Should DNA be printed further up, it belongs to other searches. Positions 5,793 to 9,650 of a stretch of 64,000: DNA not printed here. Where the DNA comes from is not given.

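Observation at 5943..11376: SiaABCD-like Thr-phospho partner switch to c-di-GMP, rewired to a periplasmic double-propeller/Y_Y_Y sensor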

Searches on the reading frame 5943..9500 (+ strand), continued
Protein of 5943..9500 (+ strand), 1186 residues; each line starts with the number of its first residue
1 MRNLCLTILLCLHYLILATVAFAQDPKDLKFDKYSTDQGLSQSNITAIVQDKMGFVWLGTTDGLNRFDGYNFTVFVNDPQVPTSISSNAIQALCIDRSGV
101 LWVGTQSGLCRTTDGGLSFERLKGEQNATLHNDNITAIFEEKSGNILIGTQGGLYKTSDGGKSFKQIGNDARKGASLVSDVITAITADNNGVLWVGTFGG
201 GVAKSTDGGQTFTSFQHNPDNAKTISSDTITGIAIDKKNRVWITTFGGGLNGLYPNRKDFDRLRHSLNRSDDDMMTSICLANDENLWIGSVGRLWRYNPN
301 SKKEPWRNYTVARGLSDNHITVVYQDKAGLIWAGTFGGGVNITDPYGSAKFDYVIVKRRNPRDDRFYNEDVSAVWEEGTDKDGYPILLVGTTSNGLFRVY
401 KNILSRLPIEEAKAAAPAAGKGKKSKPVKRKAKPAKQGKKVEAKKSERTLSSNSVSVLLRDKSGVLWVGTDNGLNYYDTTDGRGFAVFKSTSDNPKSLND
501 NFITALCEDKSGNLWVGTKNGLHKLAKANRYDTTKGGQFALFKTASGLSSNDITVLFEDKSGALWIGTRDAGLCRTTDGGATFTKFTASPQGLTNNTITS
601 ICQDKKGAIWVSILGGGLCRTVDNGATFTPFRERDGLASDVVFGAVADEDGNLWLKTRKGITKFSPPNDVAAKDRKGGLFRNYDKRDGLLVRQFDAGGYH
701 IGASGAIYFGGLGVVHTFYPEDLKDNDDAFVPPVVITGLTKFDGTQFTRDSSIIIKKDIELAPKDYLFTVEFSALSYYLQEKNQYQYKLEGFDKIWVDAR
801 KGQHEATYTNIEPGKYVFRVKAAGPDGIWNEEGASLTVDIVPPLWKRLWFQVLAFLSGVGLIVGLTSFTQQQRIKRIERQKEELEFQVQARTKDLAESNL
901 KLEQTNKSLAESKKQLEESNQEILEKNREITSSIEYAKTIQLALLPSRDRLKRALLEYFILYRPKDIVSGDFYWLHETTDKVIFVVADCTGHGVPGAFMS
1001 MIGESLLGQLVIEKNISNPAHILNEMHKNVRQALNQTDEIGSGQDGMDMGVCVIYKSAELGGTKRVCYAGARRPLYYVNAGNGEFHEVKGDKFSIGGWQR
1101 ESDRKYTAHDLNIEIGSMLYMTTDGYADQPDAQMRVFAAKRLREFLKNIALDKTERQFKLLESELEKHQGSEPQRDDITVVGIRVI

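Call 8: find_homologous_proteins(query=window:5943-9500:+, max_evalue=1e-20)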
Query window:5943-9500:+ (1186 aa): 7621 proteins with E <= 1e-20 among 8000 candidates; the best 120 are listed.
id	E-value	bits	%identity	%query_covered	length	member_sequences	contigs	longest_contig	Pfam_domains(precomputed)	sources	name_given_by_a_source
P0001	0.0e+0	2711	99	100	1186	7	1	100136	PF07495.20,PF23748.2,PF07494.18,PF14870.13,PF07228.18,PF08450.19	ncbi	-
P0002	0.0e+0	1195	49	100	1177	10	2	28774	PF07495.20,PF23748.2,PF07494.18,PF14870.13,PF07228.18,PF08450.19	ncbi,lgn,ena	-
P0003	5.9e-223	761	37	98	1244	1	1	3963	PF23748.2,PF07494.18,PF07228.18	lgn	-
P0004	1.8e-210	720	34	78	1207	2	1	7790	PF07495.20,PF23748.2,PF07494.18,PF13185.13,PF01590.33,PF07730.20,PF08450.19,PF23098.2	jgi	jgi:ligand-binding sensor domain-containing protein/signal transduction histidine kinase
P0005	1.2e-205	704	30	79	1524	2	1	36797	PF07495.20,PF23748.2,PF07494.18,PF02518.32,PF00512.32,PF00072.31,PF07228.18,PF08450.19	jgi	jgi:signal transduction histidine kinase/ligand-binding sensor domain-containing protein/serine phos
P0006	2.3e-201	690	32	100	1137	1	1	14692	PF07495.20,PF23748.2,PF07494.18,PF07228.18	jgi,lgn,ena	-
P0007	1.8e-200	687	31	65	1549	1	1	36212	PF07495.20,PF23748.2,PF07494.18,PF02518.32,PF00512.32,PF00072.31,PF07228.18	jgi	-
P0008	2.5e-199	683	34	99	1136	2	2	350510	PF07495.20,PF23748.2,PF07494.18,PF07228.18,PF08450.19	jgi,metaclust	metaclust:\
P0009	3.3e-199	683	32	100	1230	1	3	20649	PF07495.20,PF23748.2,PF07494.18,PF07228.18,PF08450.19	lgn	-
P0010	3.4e-199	682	28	73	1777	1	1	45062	PF07495.20,PF23748.2,PF07494.18,PF16819.12,PF08450.19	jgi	jgi:ligand-binding sensor domain-containing protein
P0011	6.7e-199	681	35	98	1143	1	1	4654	PF07495.20,PF23748.2,PF07494.18,PF16819.12,PF07228.18,PF08450.19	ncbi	-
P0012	2.0e-198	680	29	79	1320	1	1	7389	PF07495.20,PF23748.2,PF07494.18,PF13185.13,PF13492.13,PF07228.18,PF08450.19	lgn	-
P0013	2.1e-198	680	33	72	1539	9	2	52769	PF07495.20,PF07494.18,PF02518.32,PF00512.32,PF00072.31,PF07228.18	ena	-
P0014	3.7e-198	679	32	99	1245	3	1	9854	PF07495.20,PF23748.2,PF07494.18,PF07228.18,PF08450.19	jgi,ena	jgi:ligand-binding sensor domain-containing protein/serine phosphatase RsbU (regulator of sigma subu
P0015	5.0e-198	679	28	81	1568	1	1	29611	PF07495.20,PF23748.2,PF07494.18,PF02518.32,PF00512.32,PF16819.12,PF00072.31,PF07228.18,PF08450.19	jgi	jgi:two-component system sensor histidine kinase ChiS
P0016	9.4e-197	674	33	98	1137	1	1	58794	PF07495.20,PF23748.2,PF07494.18,PF07228.18,PF08450.19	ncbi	-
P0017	2.5e-196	673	30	100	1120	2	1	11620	PF07495.20,PF23748.2,PF07494.18,PF07228.18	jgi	jgi:ligand-binding sensor domain-containing protein/serine phosphatase RsbU (regulator of sigma subu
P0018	3.1e-196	673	31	100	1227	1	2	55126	PF07495.20,PF23748.2,PF07494.18,PF07228.18,PF08450.19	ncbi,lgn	-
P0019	7.3e-195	668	32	100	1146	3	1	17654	PF07495.20,PF23748.2,PF07494.18,PF07228.18,PF08450.19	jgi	jgi:ligand-binding sensor domain-containing protein/serine phosphatase RsbU (regulator of sigma subu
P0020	6.3e-194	665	34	99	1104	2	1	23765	PF07495.20,PF23748.2,PF07494.18,PF16819.12,PF07228.18,PF08450.19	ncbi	-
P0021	6.5e-192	658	34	99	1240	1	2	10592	PF07495.20,PF23748.2,PF07494.18,PF07228.18,PF08450.19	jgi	jgi:ligand-binding sensor domain-containing protein/serine phosphatase RsbU (regulator of sigma subu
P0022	6.5e-192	658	33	100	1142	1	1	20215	PF07495.20,PF23748.2,PF07494.18,PF23381.2,PF07228.18,PF08450.19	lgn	-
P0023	1.3e-188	647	34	73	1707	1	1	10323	PF13426.14,PF07495.20,PF13188.14,PF23748.2,PF07494.18,PF00512.32,PF00072.31,PF08450.19,PF08448.17,PF02518.32,PF00211.26,PF00989.32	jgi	jgi:signal transduction histidine kinase/ligand-binding sensor domain-containing protein/class 3 ade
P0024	1.9e-188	647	33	100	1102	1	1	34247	PF07495.20,PF23775.2,PF23748.2,PF07494.18,PF07228.18,PF08450.19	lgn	-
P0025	3.0e-188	646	30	98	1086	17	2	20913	PF07495.20,PF23748.2,PF07494.18,PF07228.18,PF08450.19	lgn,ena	-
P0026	5.9e-186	639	30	100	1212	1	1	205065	PF07495.20,PF23748.2,PF07494.18,PF07228.18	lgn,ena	-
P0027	6.3e-184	632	31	98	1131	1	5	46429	PF07495.20,PF23748.2,PF07494.18,PF07228.18,PF08450.19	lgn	-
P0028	4.6e-183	629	32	100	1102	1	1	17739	PF07495.20,PF23748.2,PF07494.18,PF13570.14,PF16819.12,PF07228.18,PF08450.19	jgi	jgi:ligand-binding sensor domain-containing protein/serine phosphatase RsbU (regulator of sigma subu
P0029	4.7e-183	629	31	99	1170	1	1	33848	PF07495.20,PF23748.2,PF07494.18,PF07228.18,PF08450.19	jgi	jgi:ligand-binding sensor domain-containing protein/serine phosphatase RsbU (regulator of sigma subu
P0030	7.2e-183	628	33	98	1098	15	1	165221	PF07495.20,PF23748.2,PF07494.18,PF07228.18,PF08450.19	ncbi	-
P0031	8.3e-183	628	30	74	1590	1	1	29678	PF07495.20,PF23748.2,PF07494.18,PF02518.32,PF00512.32,PF00072.31,PF07228.18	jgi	jgi:two-component system sensor histidine kinase ChiS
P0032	1.3e-182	628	31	100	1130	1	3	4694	PF07495.20,PF23748.2,PF07494.18,PF07228.18,PF08450.19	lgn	-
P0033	4.3e-182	626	34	98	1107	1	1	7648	PF07495.20,PF23748.2,PF07494.18,PF07228.18,PF08450.19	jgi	-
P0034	1.5e-181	624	33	99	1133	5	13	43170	PF07495.20,PF23748.2,PF07494.18,PF07228.18,PF08450.19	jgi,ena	-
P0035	1.7e-181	624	32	99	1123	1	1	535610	PF07495.20,PF23748.2,PF07494.18,PF07228.18,PF08450.19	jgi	-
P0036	5.7e-181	622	34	75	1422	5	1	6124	PF07495.20,PF23748.2,PF07494.18,PF02518.32,PF00512.32,PF00072.31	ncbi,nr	ncbi:MAG: response regulator [Anaerolineales bacterium]|nr:response regulator [Anaerolineales bacter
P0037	8.3e-181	622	34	98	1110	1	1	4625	PF07495.20,PF23748.2,PF07494.18,PF07228.18,PF08450.19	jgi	jgi:ligand-binding sensor domain-containing protein/serine phosphatase RsbU (regulator of sigma subu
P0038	1.4e-179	617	33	99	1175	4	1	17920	PF07495.20,PF23748.2,PF07494.18,PF07228.18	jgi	-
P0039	1.9e-178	614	33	76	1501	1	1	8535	PF13426.14,PF07495.20,PF23748.2,PF07494.18,PF02518.32,PF00512.32,PF16819.12,PF00072.31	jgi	-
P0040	3.0e-177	610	35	76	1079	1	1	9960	PF07495.20,PF23748.2,PF07494.18,PF02518.32,PF00512.32,PF08450.19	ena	-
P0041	7.4e-177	608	32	72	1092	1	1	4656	PF07495.20,PF23748.2,PF07494.18,PF07228.18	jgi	-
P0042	2.4e-176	607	31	75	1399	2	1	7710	PF07495.20,PF23748.2,PF07494.18,PF02518.32,PF00512.32,PF23198.2,PF00072.31,PF08450.19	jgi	-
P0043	1.7e-175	604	33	99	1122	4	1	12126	PF07495.20,PF23748.2,PF07494.18,PF07228.18,PF08450.19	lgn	-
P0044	4.9e-175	602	34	75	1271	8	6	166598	PF07495.20,PF23748.2,PF07494.18,PF13185.13,PF01590.33,PF07730.20,PF02518.32,PF13492.13,PF16819.12,PF08450.19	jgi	jgi:ligand-binding sensor domain-containing protein/signal transduction histidine kinase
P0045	1.8e-174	601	33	76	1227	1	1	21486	PF13426.14,PF07495.20,PF13188.14,PF23748.2,PF07494.18,PF07730.20,PF08450.19,PF08447.19,PF13581.13,PF08448.17,PF02518.32,PF00989.32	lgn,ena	-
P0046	3.9e-174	599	32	100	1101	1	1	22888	PF07495.20,PF07494.18,PF07228.18,PF08450.19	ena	-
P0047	1.5e-173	598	32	99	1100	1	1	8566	PF07495.20,PF23748.2,PF07494.18,PF07228.18,PF08450.19,PF23409.2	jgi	jgi:ligand-binding sensor domain-containing protein/serine phosphatase RsbU (regulator of sigma subu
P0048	1.7e-173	597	32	100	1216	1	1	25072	PF07495.20,PF23748.2,PF07494.18,PF07228.18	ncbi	-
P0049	2.0e-173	597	33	75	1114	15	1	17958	PF07495.20,PF23748.2,PF07494.18,PF02518.32,PF00512.32,PF08450.19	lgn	-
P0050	2.5e-173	597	30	76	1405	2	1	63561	PF07495.20,PF23748.2,PF07494.18,PF08450.19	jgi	jgi:ligand-binding sensor domain-containing protein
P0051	2.7e-173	597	31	99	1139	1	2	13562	PF07495.20,PF23748.2,PF07494.18,PF07228.18,PF08450.19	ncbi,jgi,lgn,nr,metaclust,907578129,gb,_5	ncbi:MAG TPA: hypothetical protein DCQ31_19385 [Bacteroidales bacterium]|nr:hypothetical protein [Ba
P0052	4.2e-173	596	32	94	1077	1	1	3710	PF07495.20,PF07494.18,PF07228.18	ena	-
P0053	6.9e-173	595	33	78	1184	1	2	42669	PF07495.20,PF23748.2,PF07494.18,PF02518.32,PF00512.32,PF08450.19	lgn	-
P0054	9.6e-173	595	31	99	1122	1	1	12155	PF07495.20,PF23748.2,PF07494.18,PF07228.18,PF08450.19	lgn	-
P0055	1.1e-172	595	32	93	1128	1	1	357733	PF07495.20,PF23748.2,PF07494.18,PF07228.18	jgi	jgi:ligand-binding sensor domain-containing protein/serine phosphatase RsbU (regulator of sigma subu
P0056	1.6e-172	594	31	99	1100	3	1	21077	PF07495.20,PF23748.2,PF07494.18,PF07228.18,PF08450.19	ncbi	-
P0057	2.6e-172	593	32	74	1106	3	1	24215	PF07495.20,PF23748.2,PF07494.18,PF02518.32,PF00512.32,PF08450.19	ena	-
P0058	4.6e-171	589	34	75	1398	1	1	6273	PF07495.20,PF23748.2,PF07494.18,PF02518.32,PF00512.32,PF00072.31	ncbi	ncbi:MAG: two-component regulator propeller domain-containing protein [Promethearchaeota archaeon]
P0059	5.3e-171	589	30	73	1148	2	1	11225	PF07495.20,PF23748.2,PF07494.18,PF02518.32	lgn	-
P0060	7.8e-171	589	31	77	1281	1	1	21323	PF07495.20,PF23748.2,PF07494.18,PF13185.13,PF01590.33,PF13581.13,PF07730.20,PF02518.32,PF08450.19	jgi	jgi:signal transduction histidine kinase/ligand-binding sensor domain-containing protein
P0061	4.6e-169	583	32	78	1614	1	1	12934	PF07495.20,PF23748.2,PF07494.18,PF13185.13,PF01590.33,PF13581.13,PF07730.20,PF02518.32,PF13492.13,PF08450.19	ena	-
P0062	9.1e-169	582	30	98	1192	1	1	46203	PF07495.20,PF23748.2,PF07494.18,PF07228.18,PF08450.19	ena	-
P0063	3.2e-168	580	28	76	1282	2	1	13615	PF07495.20,PF23748.2,PF07494.18,PF13185.13,PF01590.33,PF13492.13,PF07228.18,PF08450.19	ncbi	-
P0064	8.0e-168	579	33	82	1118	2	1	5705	PF07495.20,PF23748.2,PF07494.18,PF13581.13,PF02518.32,PF07568.19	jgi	jgi:two-component sensor histidine kinase/ligand-binding sensor domain-containing protein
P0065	8.2e-167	575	32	98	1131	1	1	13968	PF07495.20,PF23748.2,PF07494.18,PF07228.18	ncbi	-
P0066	9.1e-167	575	32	97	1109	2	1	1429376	PF07495.20,PF23748.2,PF07494.18,PF07228.18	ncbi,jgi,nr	ncbi:MAG: rsbU 6 [Bacteroidetes bacterium]|jgi:ligand-binding sensor domain-containing protein/serin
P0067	1.2e-166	575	31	99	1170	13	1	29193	PF07495.20,PF23748.2,PF07494.18,PF16819.12,PF07228.18,PF08450.19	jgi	jgi:ligand-binding sensor domain-containing protein/serine phosphatase RsbU (regulator of sigma subu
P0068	2.0e-166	574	32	74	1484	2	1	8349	PF13426.14,PF07495.20,PF13188.14,PF23748.2,PF07494.18,PF07730.20,PF08447.19,PF12860.14,PF13581.13,PF08448.17,PF02518.32,PF00989.32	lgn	-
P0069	2.4e-166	574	29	90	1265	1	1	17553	PF07495.20,PF23748.2,PF07494.18,PF13185.13,PF01590.33,PF13581.13,PF07730.20,PF02518.32,PF13492.13,PF16819.12,PF08450.19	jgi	jgi:signal transduction histidine kinase/ligand-binding sensor domain-containing protein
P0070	4.2e-166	573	31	78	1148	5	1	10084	PF07495.20,PF23775.2,PF23748.2,PF07494.18,PF07730.20,PF02518.32,PF23098.2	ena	-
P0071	4.4e-166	573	29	76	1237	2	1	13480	PF07495.20,PF23748.2,PF07494.18,PF13185.13,PF01590.33,PF13581.13,PF07730.20,PF02518.32,PF16819.12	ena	-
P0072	4.9e-166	573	33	76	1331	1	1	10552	PF07495.20,PF23748.2,PF07494.18,PF13185.13,PF01590.33,PF07730.20,PF02518.32,PF13492.13,PF08450.19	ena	-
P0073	5.9e-166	572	30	78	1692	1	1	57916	PF07495.20,PF23748.2,PF07494.18,PF02518.32,PF00512.32,PF00072.31,PF07228.18,PF08450.19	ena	-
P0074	6.5e-166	572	31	79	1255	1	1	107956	PF07495.20,PF23748.2,PF07494.18,PF13185.13,PF01590.33,PF07730.20,PF02518.32,PF13492.13,PF16819.12,PF08450.19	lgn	-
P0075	1.9e-165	571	28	70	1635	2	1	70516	PF07495.20,PF07494.18,PF02518.32,PF00512.32,PF00072.31,PF07228.18,PF08450.19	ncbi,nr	ncbi:MAG: two-component regulator propeller domain-containing protein [Acidobacteriota bacterium]|nr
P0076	2.1e-165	571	32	98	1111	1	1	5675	PF07495.20,PF23748.2,PF07494.18,PF07228.18,PF08450.19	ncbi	-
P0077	2.8e-165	570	29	97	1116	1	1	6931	PF07495.20,PF23748.2,PF07494.18,PF07228.18,PF08450.19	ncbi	-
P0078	3.0e-165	570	29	100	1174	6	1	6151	PF07495.20,PF23748.2,PF07494.18,PF07228.18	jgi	jgi:ligand-binding sensor domain-containing protein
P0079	1.9e-164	567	32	77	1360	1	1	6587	PF13426.14,PF07495.20,PF13188.14,PF23748.2,PF07494.18,PF08448.17,PF02518.32,PF00512.32,PF00989.32,PF00072.31,PF08450.19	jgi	-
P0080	1.9e-164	567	33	74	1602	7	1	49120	PF07495.20,PF23748.2,PF07494.18,PF13185.13,PF01590.33,PF13581.13,PF07730.20,PF02518.32,PF13492.13,PF11849.15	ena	-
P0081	2.5e-164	567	33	80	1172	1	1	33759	PF07495.20,PF23748.2,PF07494.18,PF00211.26,PF08450.19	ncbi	-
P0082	3.6e-164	566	32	76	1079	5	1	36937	PF07495.20,PF23748.2,PF07494.18,PF23754.2,PF16819.12,PF00990.27,PF08450.19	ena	-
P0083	3.8e-164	566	31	75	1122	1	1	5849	PF07495.20,PF23748.2,PF07494.18,PF13581.13,PF07730.20,PF02518.32,PF08450.19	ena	-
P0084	6.1e-164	566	34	74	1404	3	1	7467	PF07495.20,PF23748.2,PF07494.18,PF02518.32,PF00512.32,PF23198.2,PF00072.31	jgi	jgi:two-component system sensor histidine kinase ChiS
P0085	1.2e-163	565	30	87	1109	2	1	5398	PF07495.20,PF23748.2,PF07494.18,PF07730.20,PF02518.32,PF08450.19,PF23098.2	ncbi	-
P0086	1.7e-163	564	30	77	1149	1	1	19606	PF07495.20,PF23748.2,PF07494.18,PF02518.32,PF00512.32,PF08450.19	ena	-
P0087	1.8e-163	564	30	100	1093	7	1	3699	PF07495.20,PF23748.2,PF07494.18,PF07228.18,PF08450.19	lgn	-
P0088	2.3e-163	564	32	99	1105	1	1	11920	PF07495.20,PF23748.2,PF07494.18,PF23756.2,PF07228.18,PF08450.19,PF23098.2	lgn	-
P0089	2.9e-163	563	32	77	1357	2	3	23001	PF07495.20,PF23775.2,PF23748.2,PF07494.18,PF02518.32,PF08450.19,PF01627.29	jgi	jgi:ligand-binding sensor domain-containing protein/HPt (histidine-containing phosphotransfer) domai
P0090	3.5e-163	563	32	77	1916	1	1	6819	PF08447.19,PF13426.14,PF07495.20,PF13188.14,PF23748.2,PF07494.18,PF08448.17,PF02518.32,PF00989.32,PF08450.19,PF14501.13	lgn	-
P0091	3.6e-163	563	28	94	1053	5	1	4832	PF07495.20,PF23748.2,PF07494.18,PF07228.18,PF08450.19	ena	-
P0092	5.2e-163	563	32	78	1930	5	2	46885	PF13426.14,PF07495.20,PF13188.14,PF23748.2,PF07494.18,PF13185.13,PF13492.13,PF00512.32,PF00072.31,PF08450.19,PF13596.13,PF08447.19,PF12860.14,PF01590.33,PF08448.17,PF02518.32,PF00989.32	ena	-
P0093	6.3e-163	562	33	74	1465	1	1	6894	PF08447.19,PF13426.14,PF07495.20,PF13188.14,PF23748.2,PF07494.18,PF08448.17,PF02518.32,PF00512.32,PF00989.32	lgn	-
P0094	1.0e-162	562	30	77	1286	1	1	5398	PF07495.20,PF23748.2,PF07494.18,PF13185.13,PF07228.18,PF08450.19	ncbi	-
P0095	3.0e-162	560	32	99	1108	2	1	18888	PF07495.20,PF23748.2,PF07494.18,PF07228.18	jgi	-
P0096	5.4e-162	559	34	77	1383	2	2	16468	PF07495.20,PF23748.2,PF07494.18,PF02518.32,PF00512.32,PF23198.2,PF00072.31,PF08450.19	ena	-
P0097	7.5e-162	559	32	99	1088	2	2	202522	PF07495.20,PF23775.2,PF23748.2,PF07494.18,PF24807.2,PF07228.18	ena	-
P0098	7.8e-162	559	31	100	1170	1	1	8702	PF07495.20,PF23748.2,PF07494.18,PF24807.2,PF07228.18,PF23098.2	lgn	-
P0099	9.4e-162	558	33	78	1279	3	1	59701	PF07495.20,PF23748.2,PF07494.18,PF13185.13,PF01590.33,PF07730.20,PF02518.32,PF13492.13,PF08450.19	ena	-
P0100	1.3e-161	558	31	74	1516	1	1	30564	PF07495.20,PF23748.2,PF07494.18,PF02518.32,PF00512.32,PF13589.13,PF00072.31,PF08450.19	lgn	-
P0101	2.6e-161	557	27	93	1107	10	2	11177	PF07495.20,PF23748.2,PF07494.18,PF07228.18,PF08450.19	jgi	jgi:ligand-binding sensor domain-containing protein/serine phosphatase RsbU (regulator of sigma subu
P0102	3.0e-161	557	35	78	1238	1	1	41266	PF06293.21,PF07495.20,PF07714.24,PF00069.32,PF23748.2,PF07494.18,PF03109.23,PF08450.19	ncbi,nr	ncbi:MAG: protein kinase [Blastocatellia bacterium]|nr:protein kinase [Blastocatellia bacterium]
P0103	5.6e-161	556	33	77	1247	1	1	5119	PF07495.20,PF23748.2,PF07494.18,PF02518.32,PF00512.32,PF00072.31,PF08450.19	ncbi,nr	ncbi:MAG: response regulator, partial [Gammaproteobacteria bacterium]|nr:response regulator [Gammapr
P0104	8.6e-161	555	28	97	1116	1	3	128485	PF07495.20,PF23748.2,PF07494.18,PF07228.18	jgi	-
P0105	9.2e-161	555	33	72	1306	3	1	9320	PF13426.14,PF07495.20,PF13188.14,PF23748.2,PF07494.18,PF08448.17,PF02518.32,PF00989.32,PF07536.21,PF07568.19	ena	-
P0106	1.3e-160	555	32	74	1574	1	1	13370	PF07495.20,PF23748.2,PF07494.18,PF02518.32,PF00512.32,PF00072.31,PF08450.19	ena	-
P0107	1.7e-160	554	32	98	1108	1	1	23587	PF07495.20,PF23748.2,PF07494.18,PF07228.18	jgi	jgi:ligand-binding sensor domain-containing protein/serine phosphatase RsbU (regulator of sigma subu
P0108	2.2e-160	554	34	77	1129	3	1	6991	PF07495.20,PF23748.2,PF07494.18,PF02518.32,PF14501.13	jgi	-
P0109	2.5e-160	554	34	77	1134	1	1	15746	PF07495.20,PF23748.2,PF07494.18,PF02518.32,PF00512.32,PF08450.19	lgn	-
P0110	2.9e-160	554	31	85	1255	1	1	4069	PF07495.20,PF23748.2,PF07494.18,PF13185.13,PF01590.33,PF13581.13,PF07730.20,PF02518.32,PF13492.13,PF08450.19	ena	-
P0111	4.3e-160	553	32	72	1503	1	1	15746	PF07495.20,PF07494.18,PF02518.32,PF00512.32,PF00072.31,PF07228.18,PF08450.19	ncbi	-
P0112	6.1e-160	552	35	76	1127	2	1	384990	PF07495.20,PF23748.2,PF07494.18,PF02518.32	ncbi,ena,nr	ncbi:GHKL domain-containing protein [bacterium]|nr:MAG: GHKL domain-containing protein [bacterium]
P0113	7.0e-160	552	30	76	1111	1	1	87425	PF07495.20,PF23748.2,PF07494.18,PF02518.32,PF00512.32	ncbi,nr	ncbi:MAG: GGDEF domain-containing protein [bacterium]|nr:GGDEF domain-containing protein [bacterium]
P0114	1.1e-159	552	34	86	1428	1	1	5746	PF13426.14,PF07495.20,PF23748.2,PF07494.18,PF13185.13,PF13492.13,PF00512.32,PF08450.19,PF08447.19,PF01590.33,PF02518.32,PF00989.32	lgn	-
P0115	1.2e-159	551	32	99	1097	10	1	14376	PF07495.20,PF07494.18,PF24807.2,PF07228.18,PF08450.19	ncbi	-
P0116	1.4e-159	551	32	80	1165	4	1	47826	PF07495.20,PF23748.2,PF07494.18,PF02518.32,PF00512.32,PF08450.19,PF23098.2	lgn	-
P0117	3.9e-159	550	31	76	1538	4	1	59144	PF13426.14,PF07495.20,PF23748.2,PF07494.18,PF02518.32,PF00512.32,PF00989.32,PF00072.31,PF08450.19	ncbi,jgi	jgi:PAS domain S-box-containing protein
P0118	4.5e-159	550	34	83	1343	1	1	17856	PF04911.18,PF07495.20,PF23748.2,PF07494.18,PF13185.13,PF01590.33,PF02518.32,PF13492.13,PF00512.32,PF08450.19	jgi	jgi:ligand-binding sensor domain-containing protein/signal transduction histidine kinase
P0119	5.4e-159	549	30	84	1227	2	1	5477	PF07495.20,PF23748.2,PF07494.18,PF13185.13,PF01590.33,PF13581.13,PF07730.20,PF02518.32,PF13492.13,PF08450.19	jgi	-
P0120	5.6e-159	549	31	99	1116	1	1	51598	PF07495.20,PF23748.2,PF07494.18,PF16819.12,PF07228.18,PF08450.19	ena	-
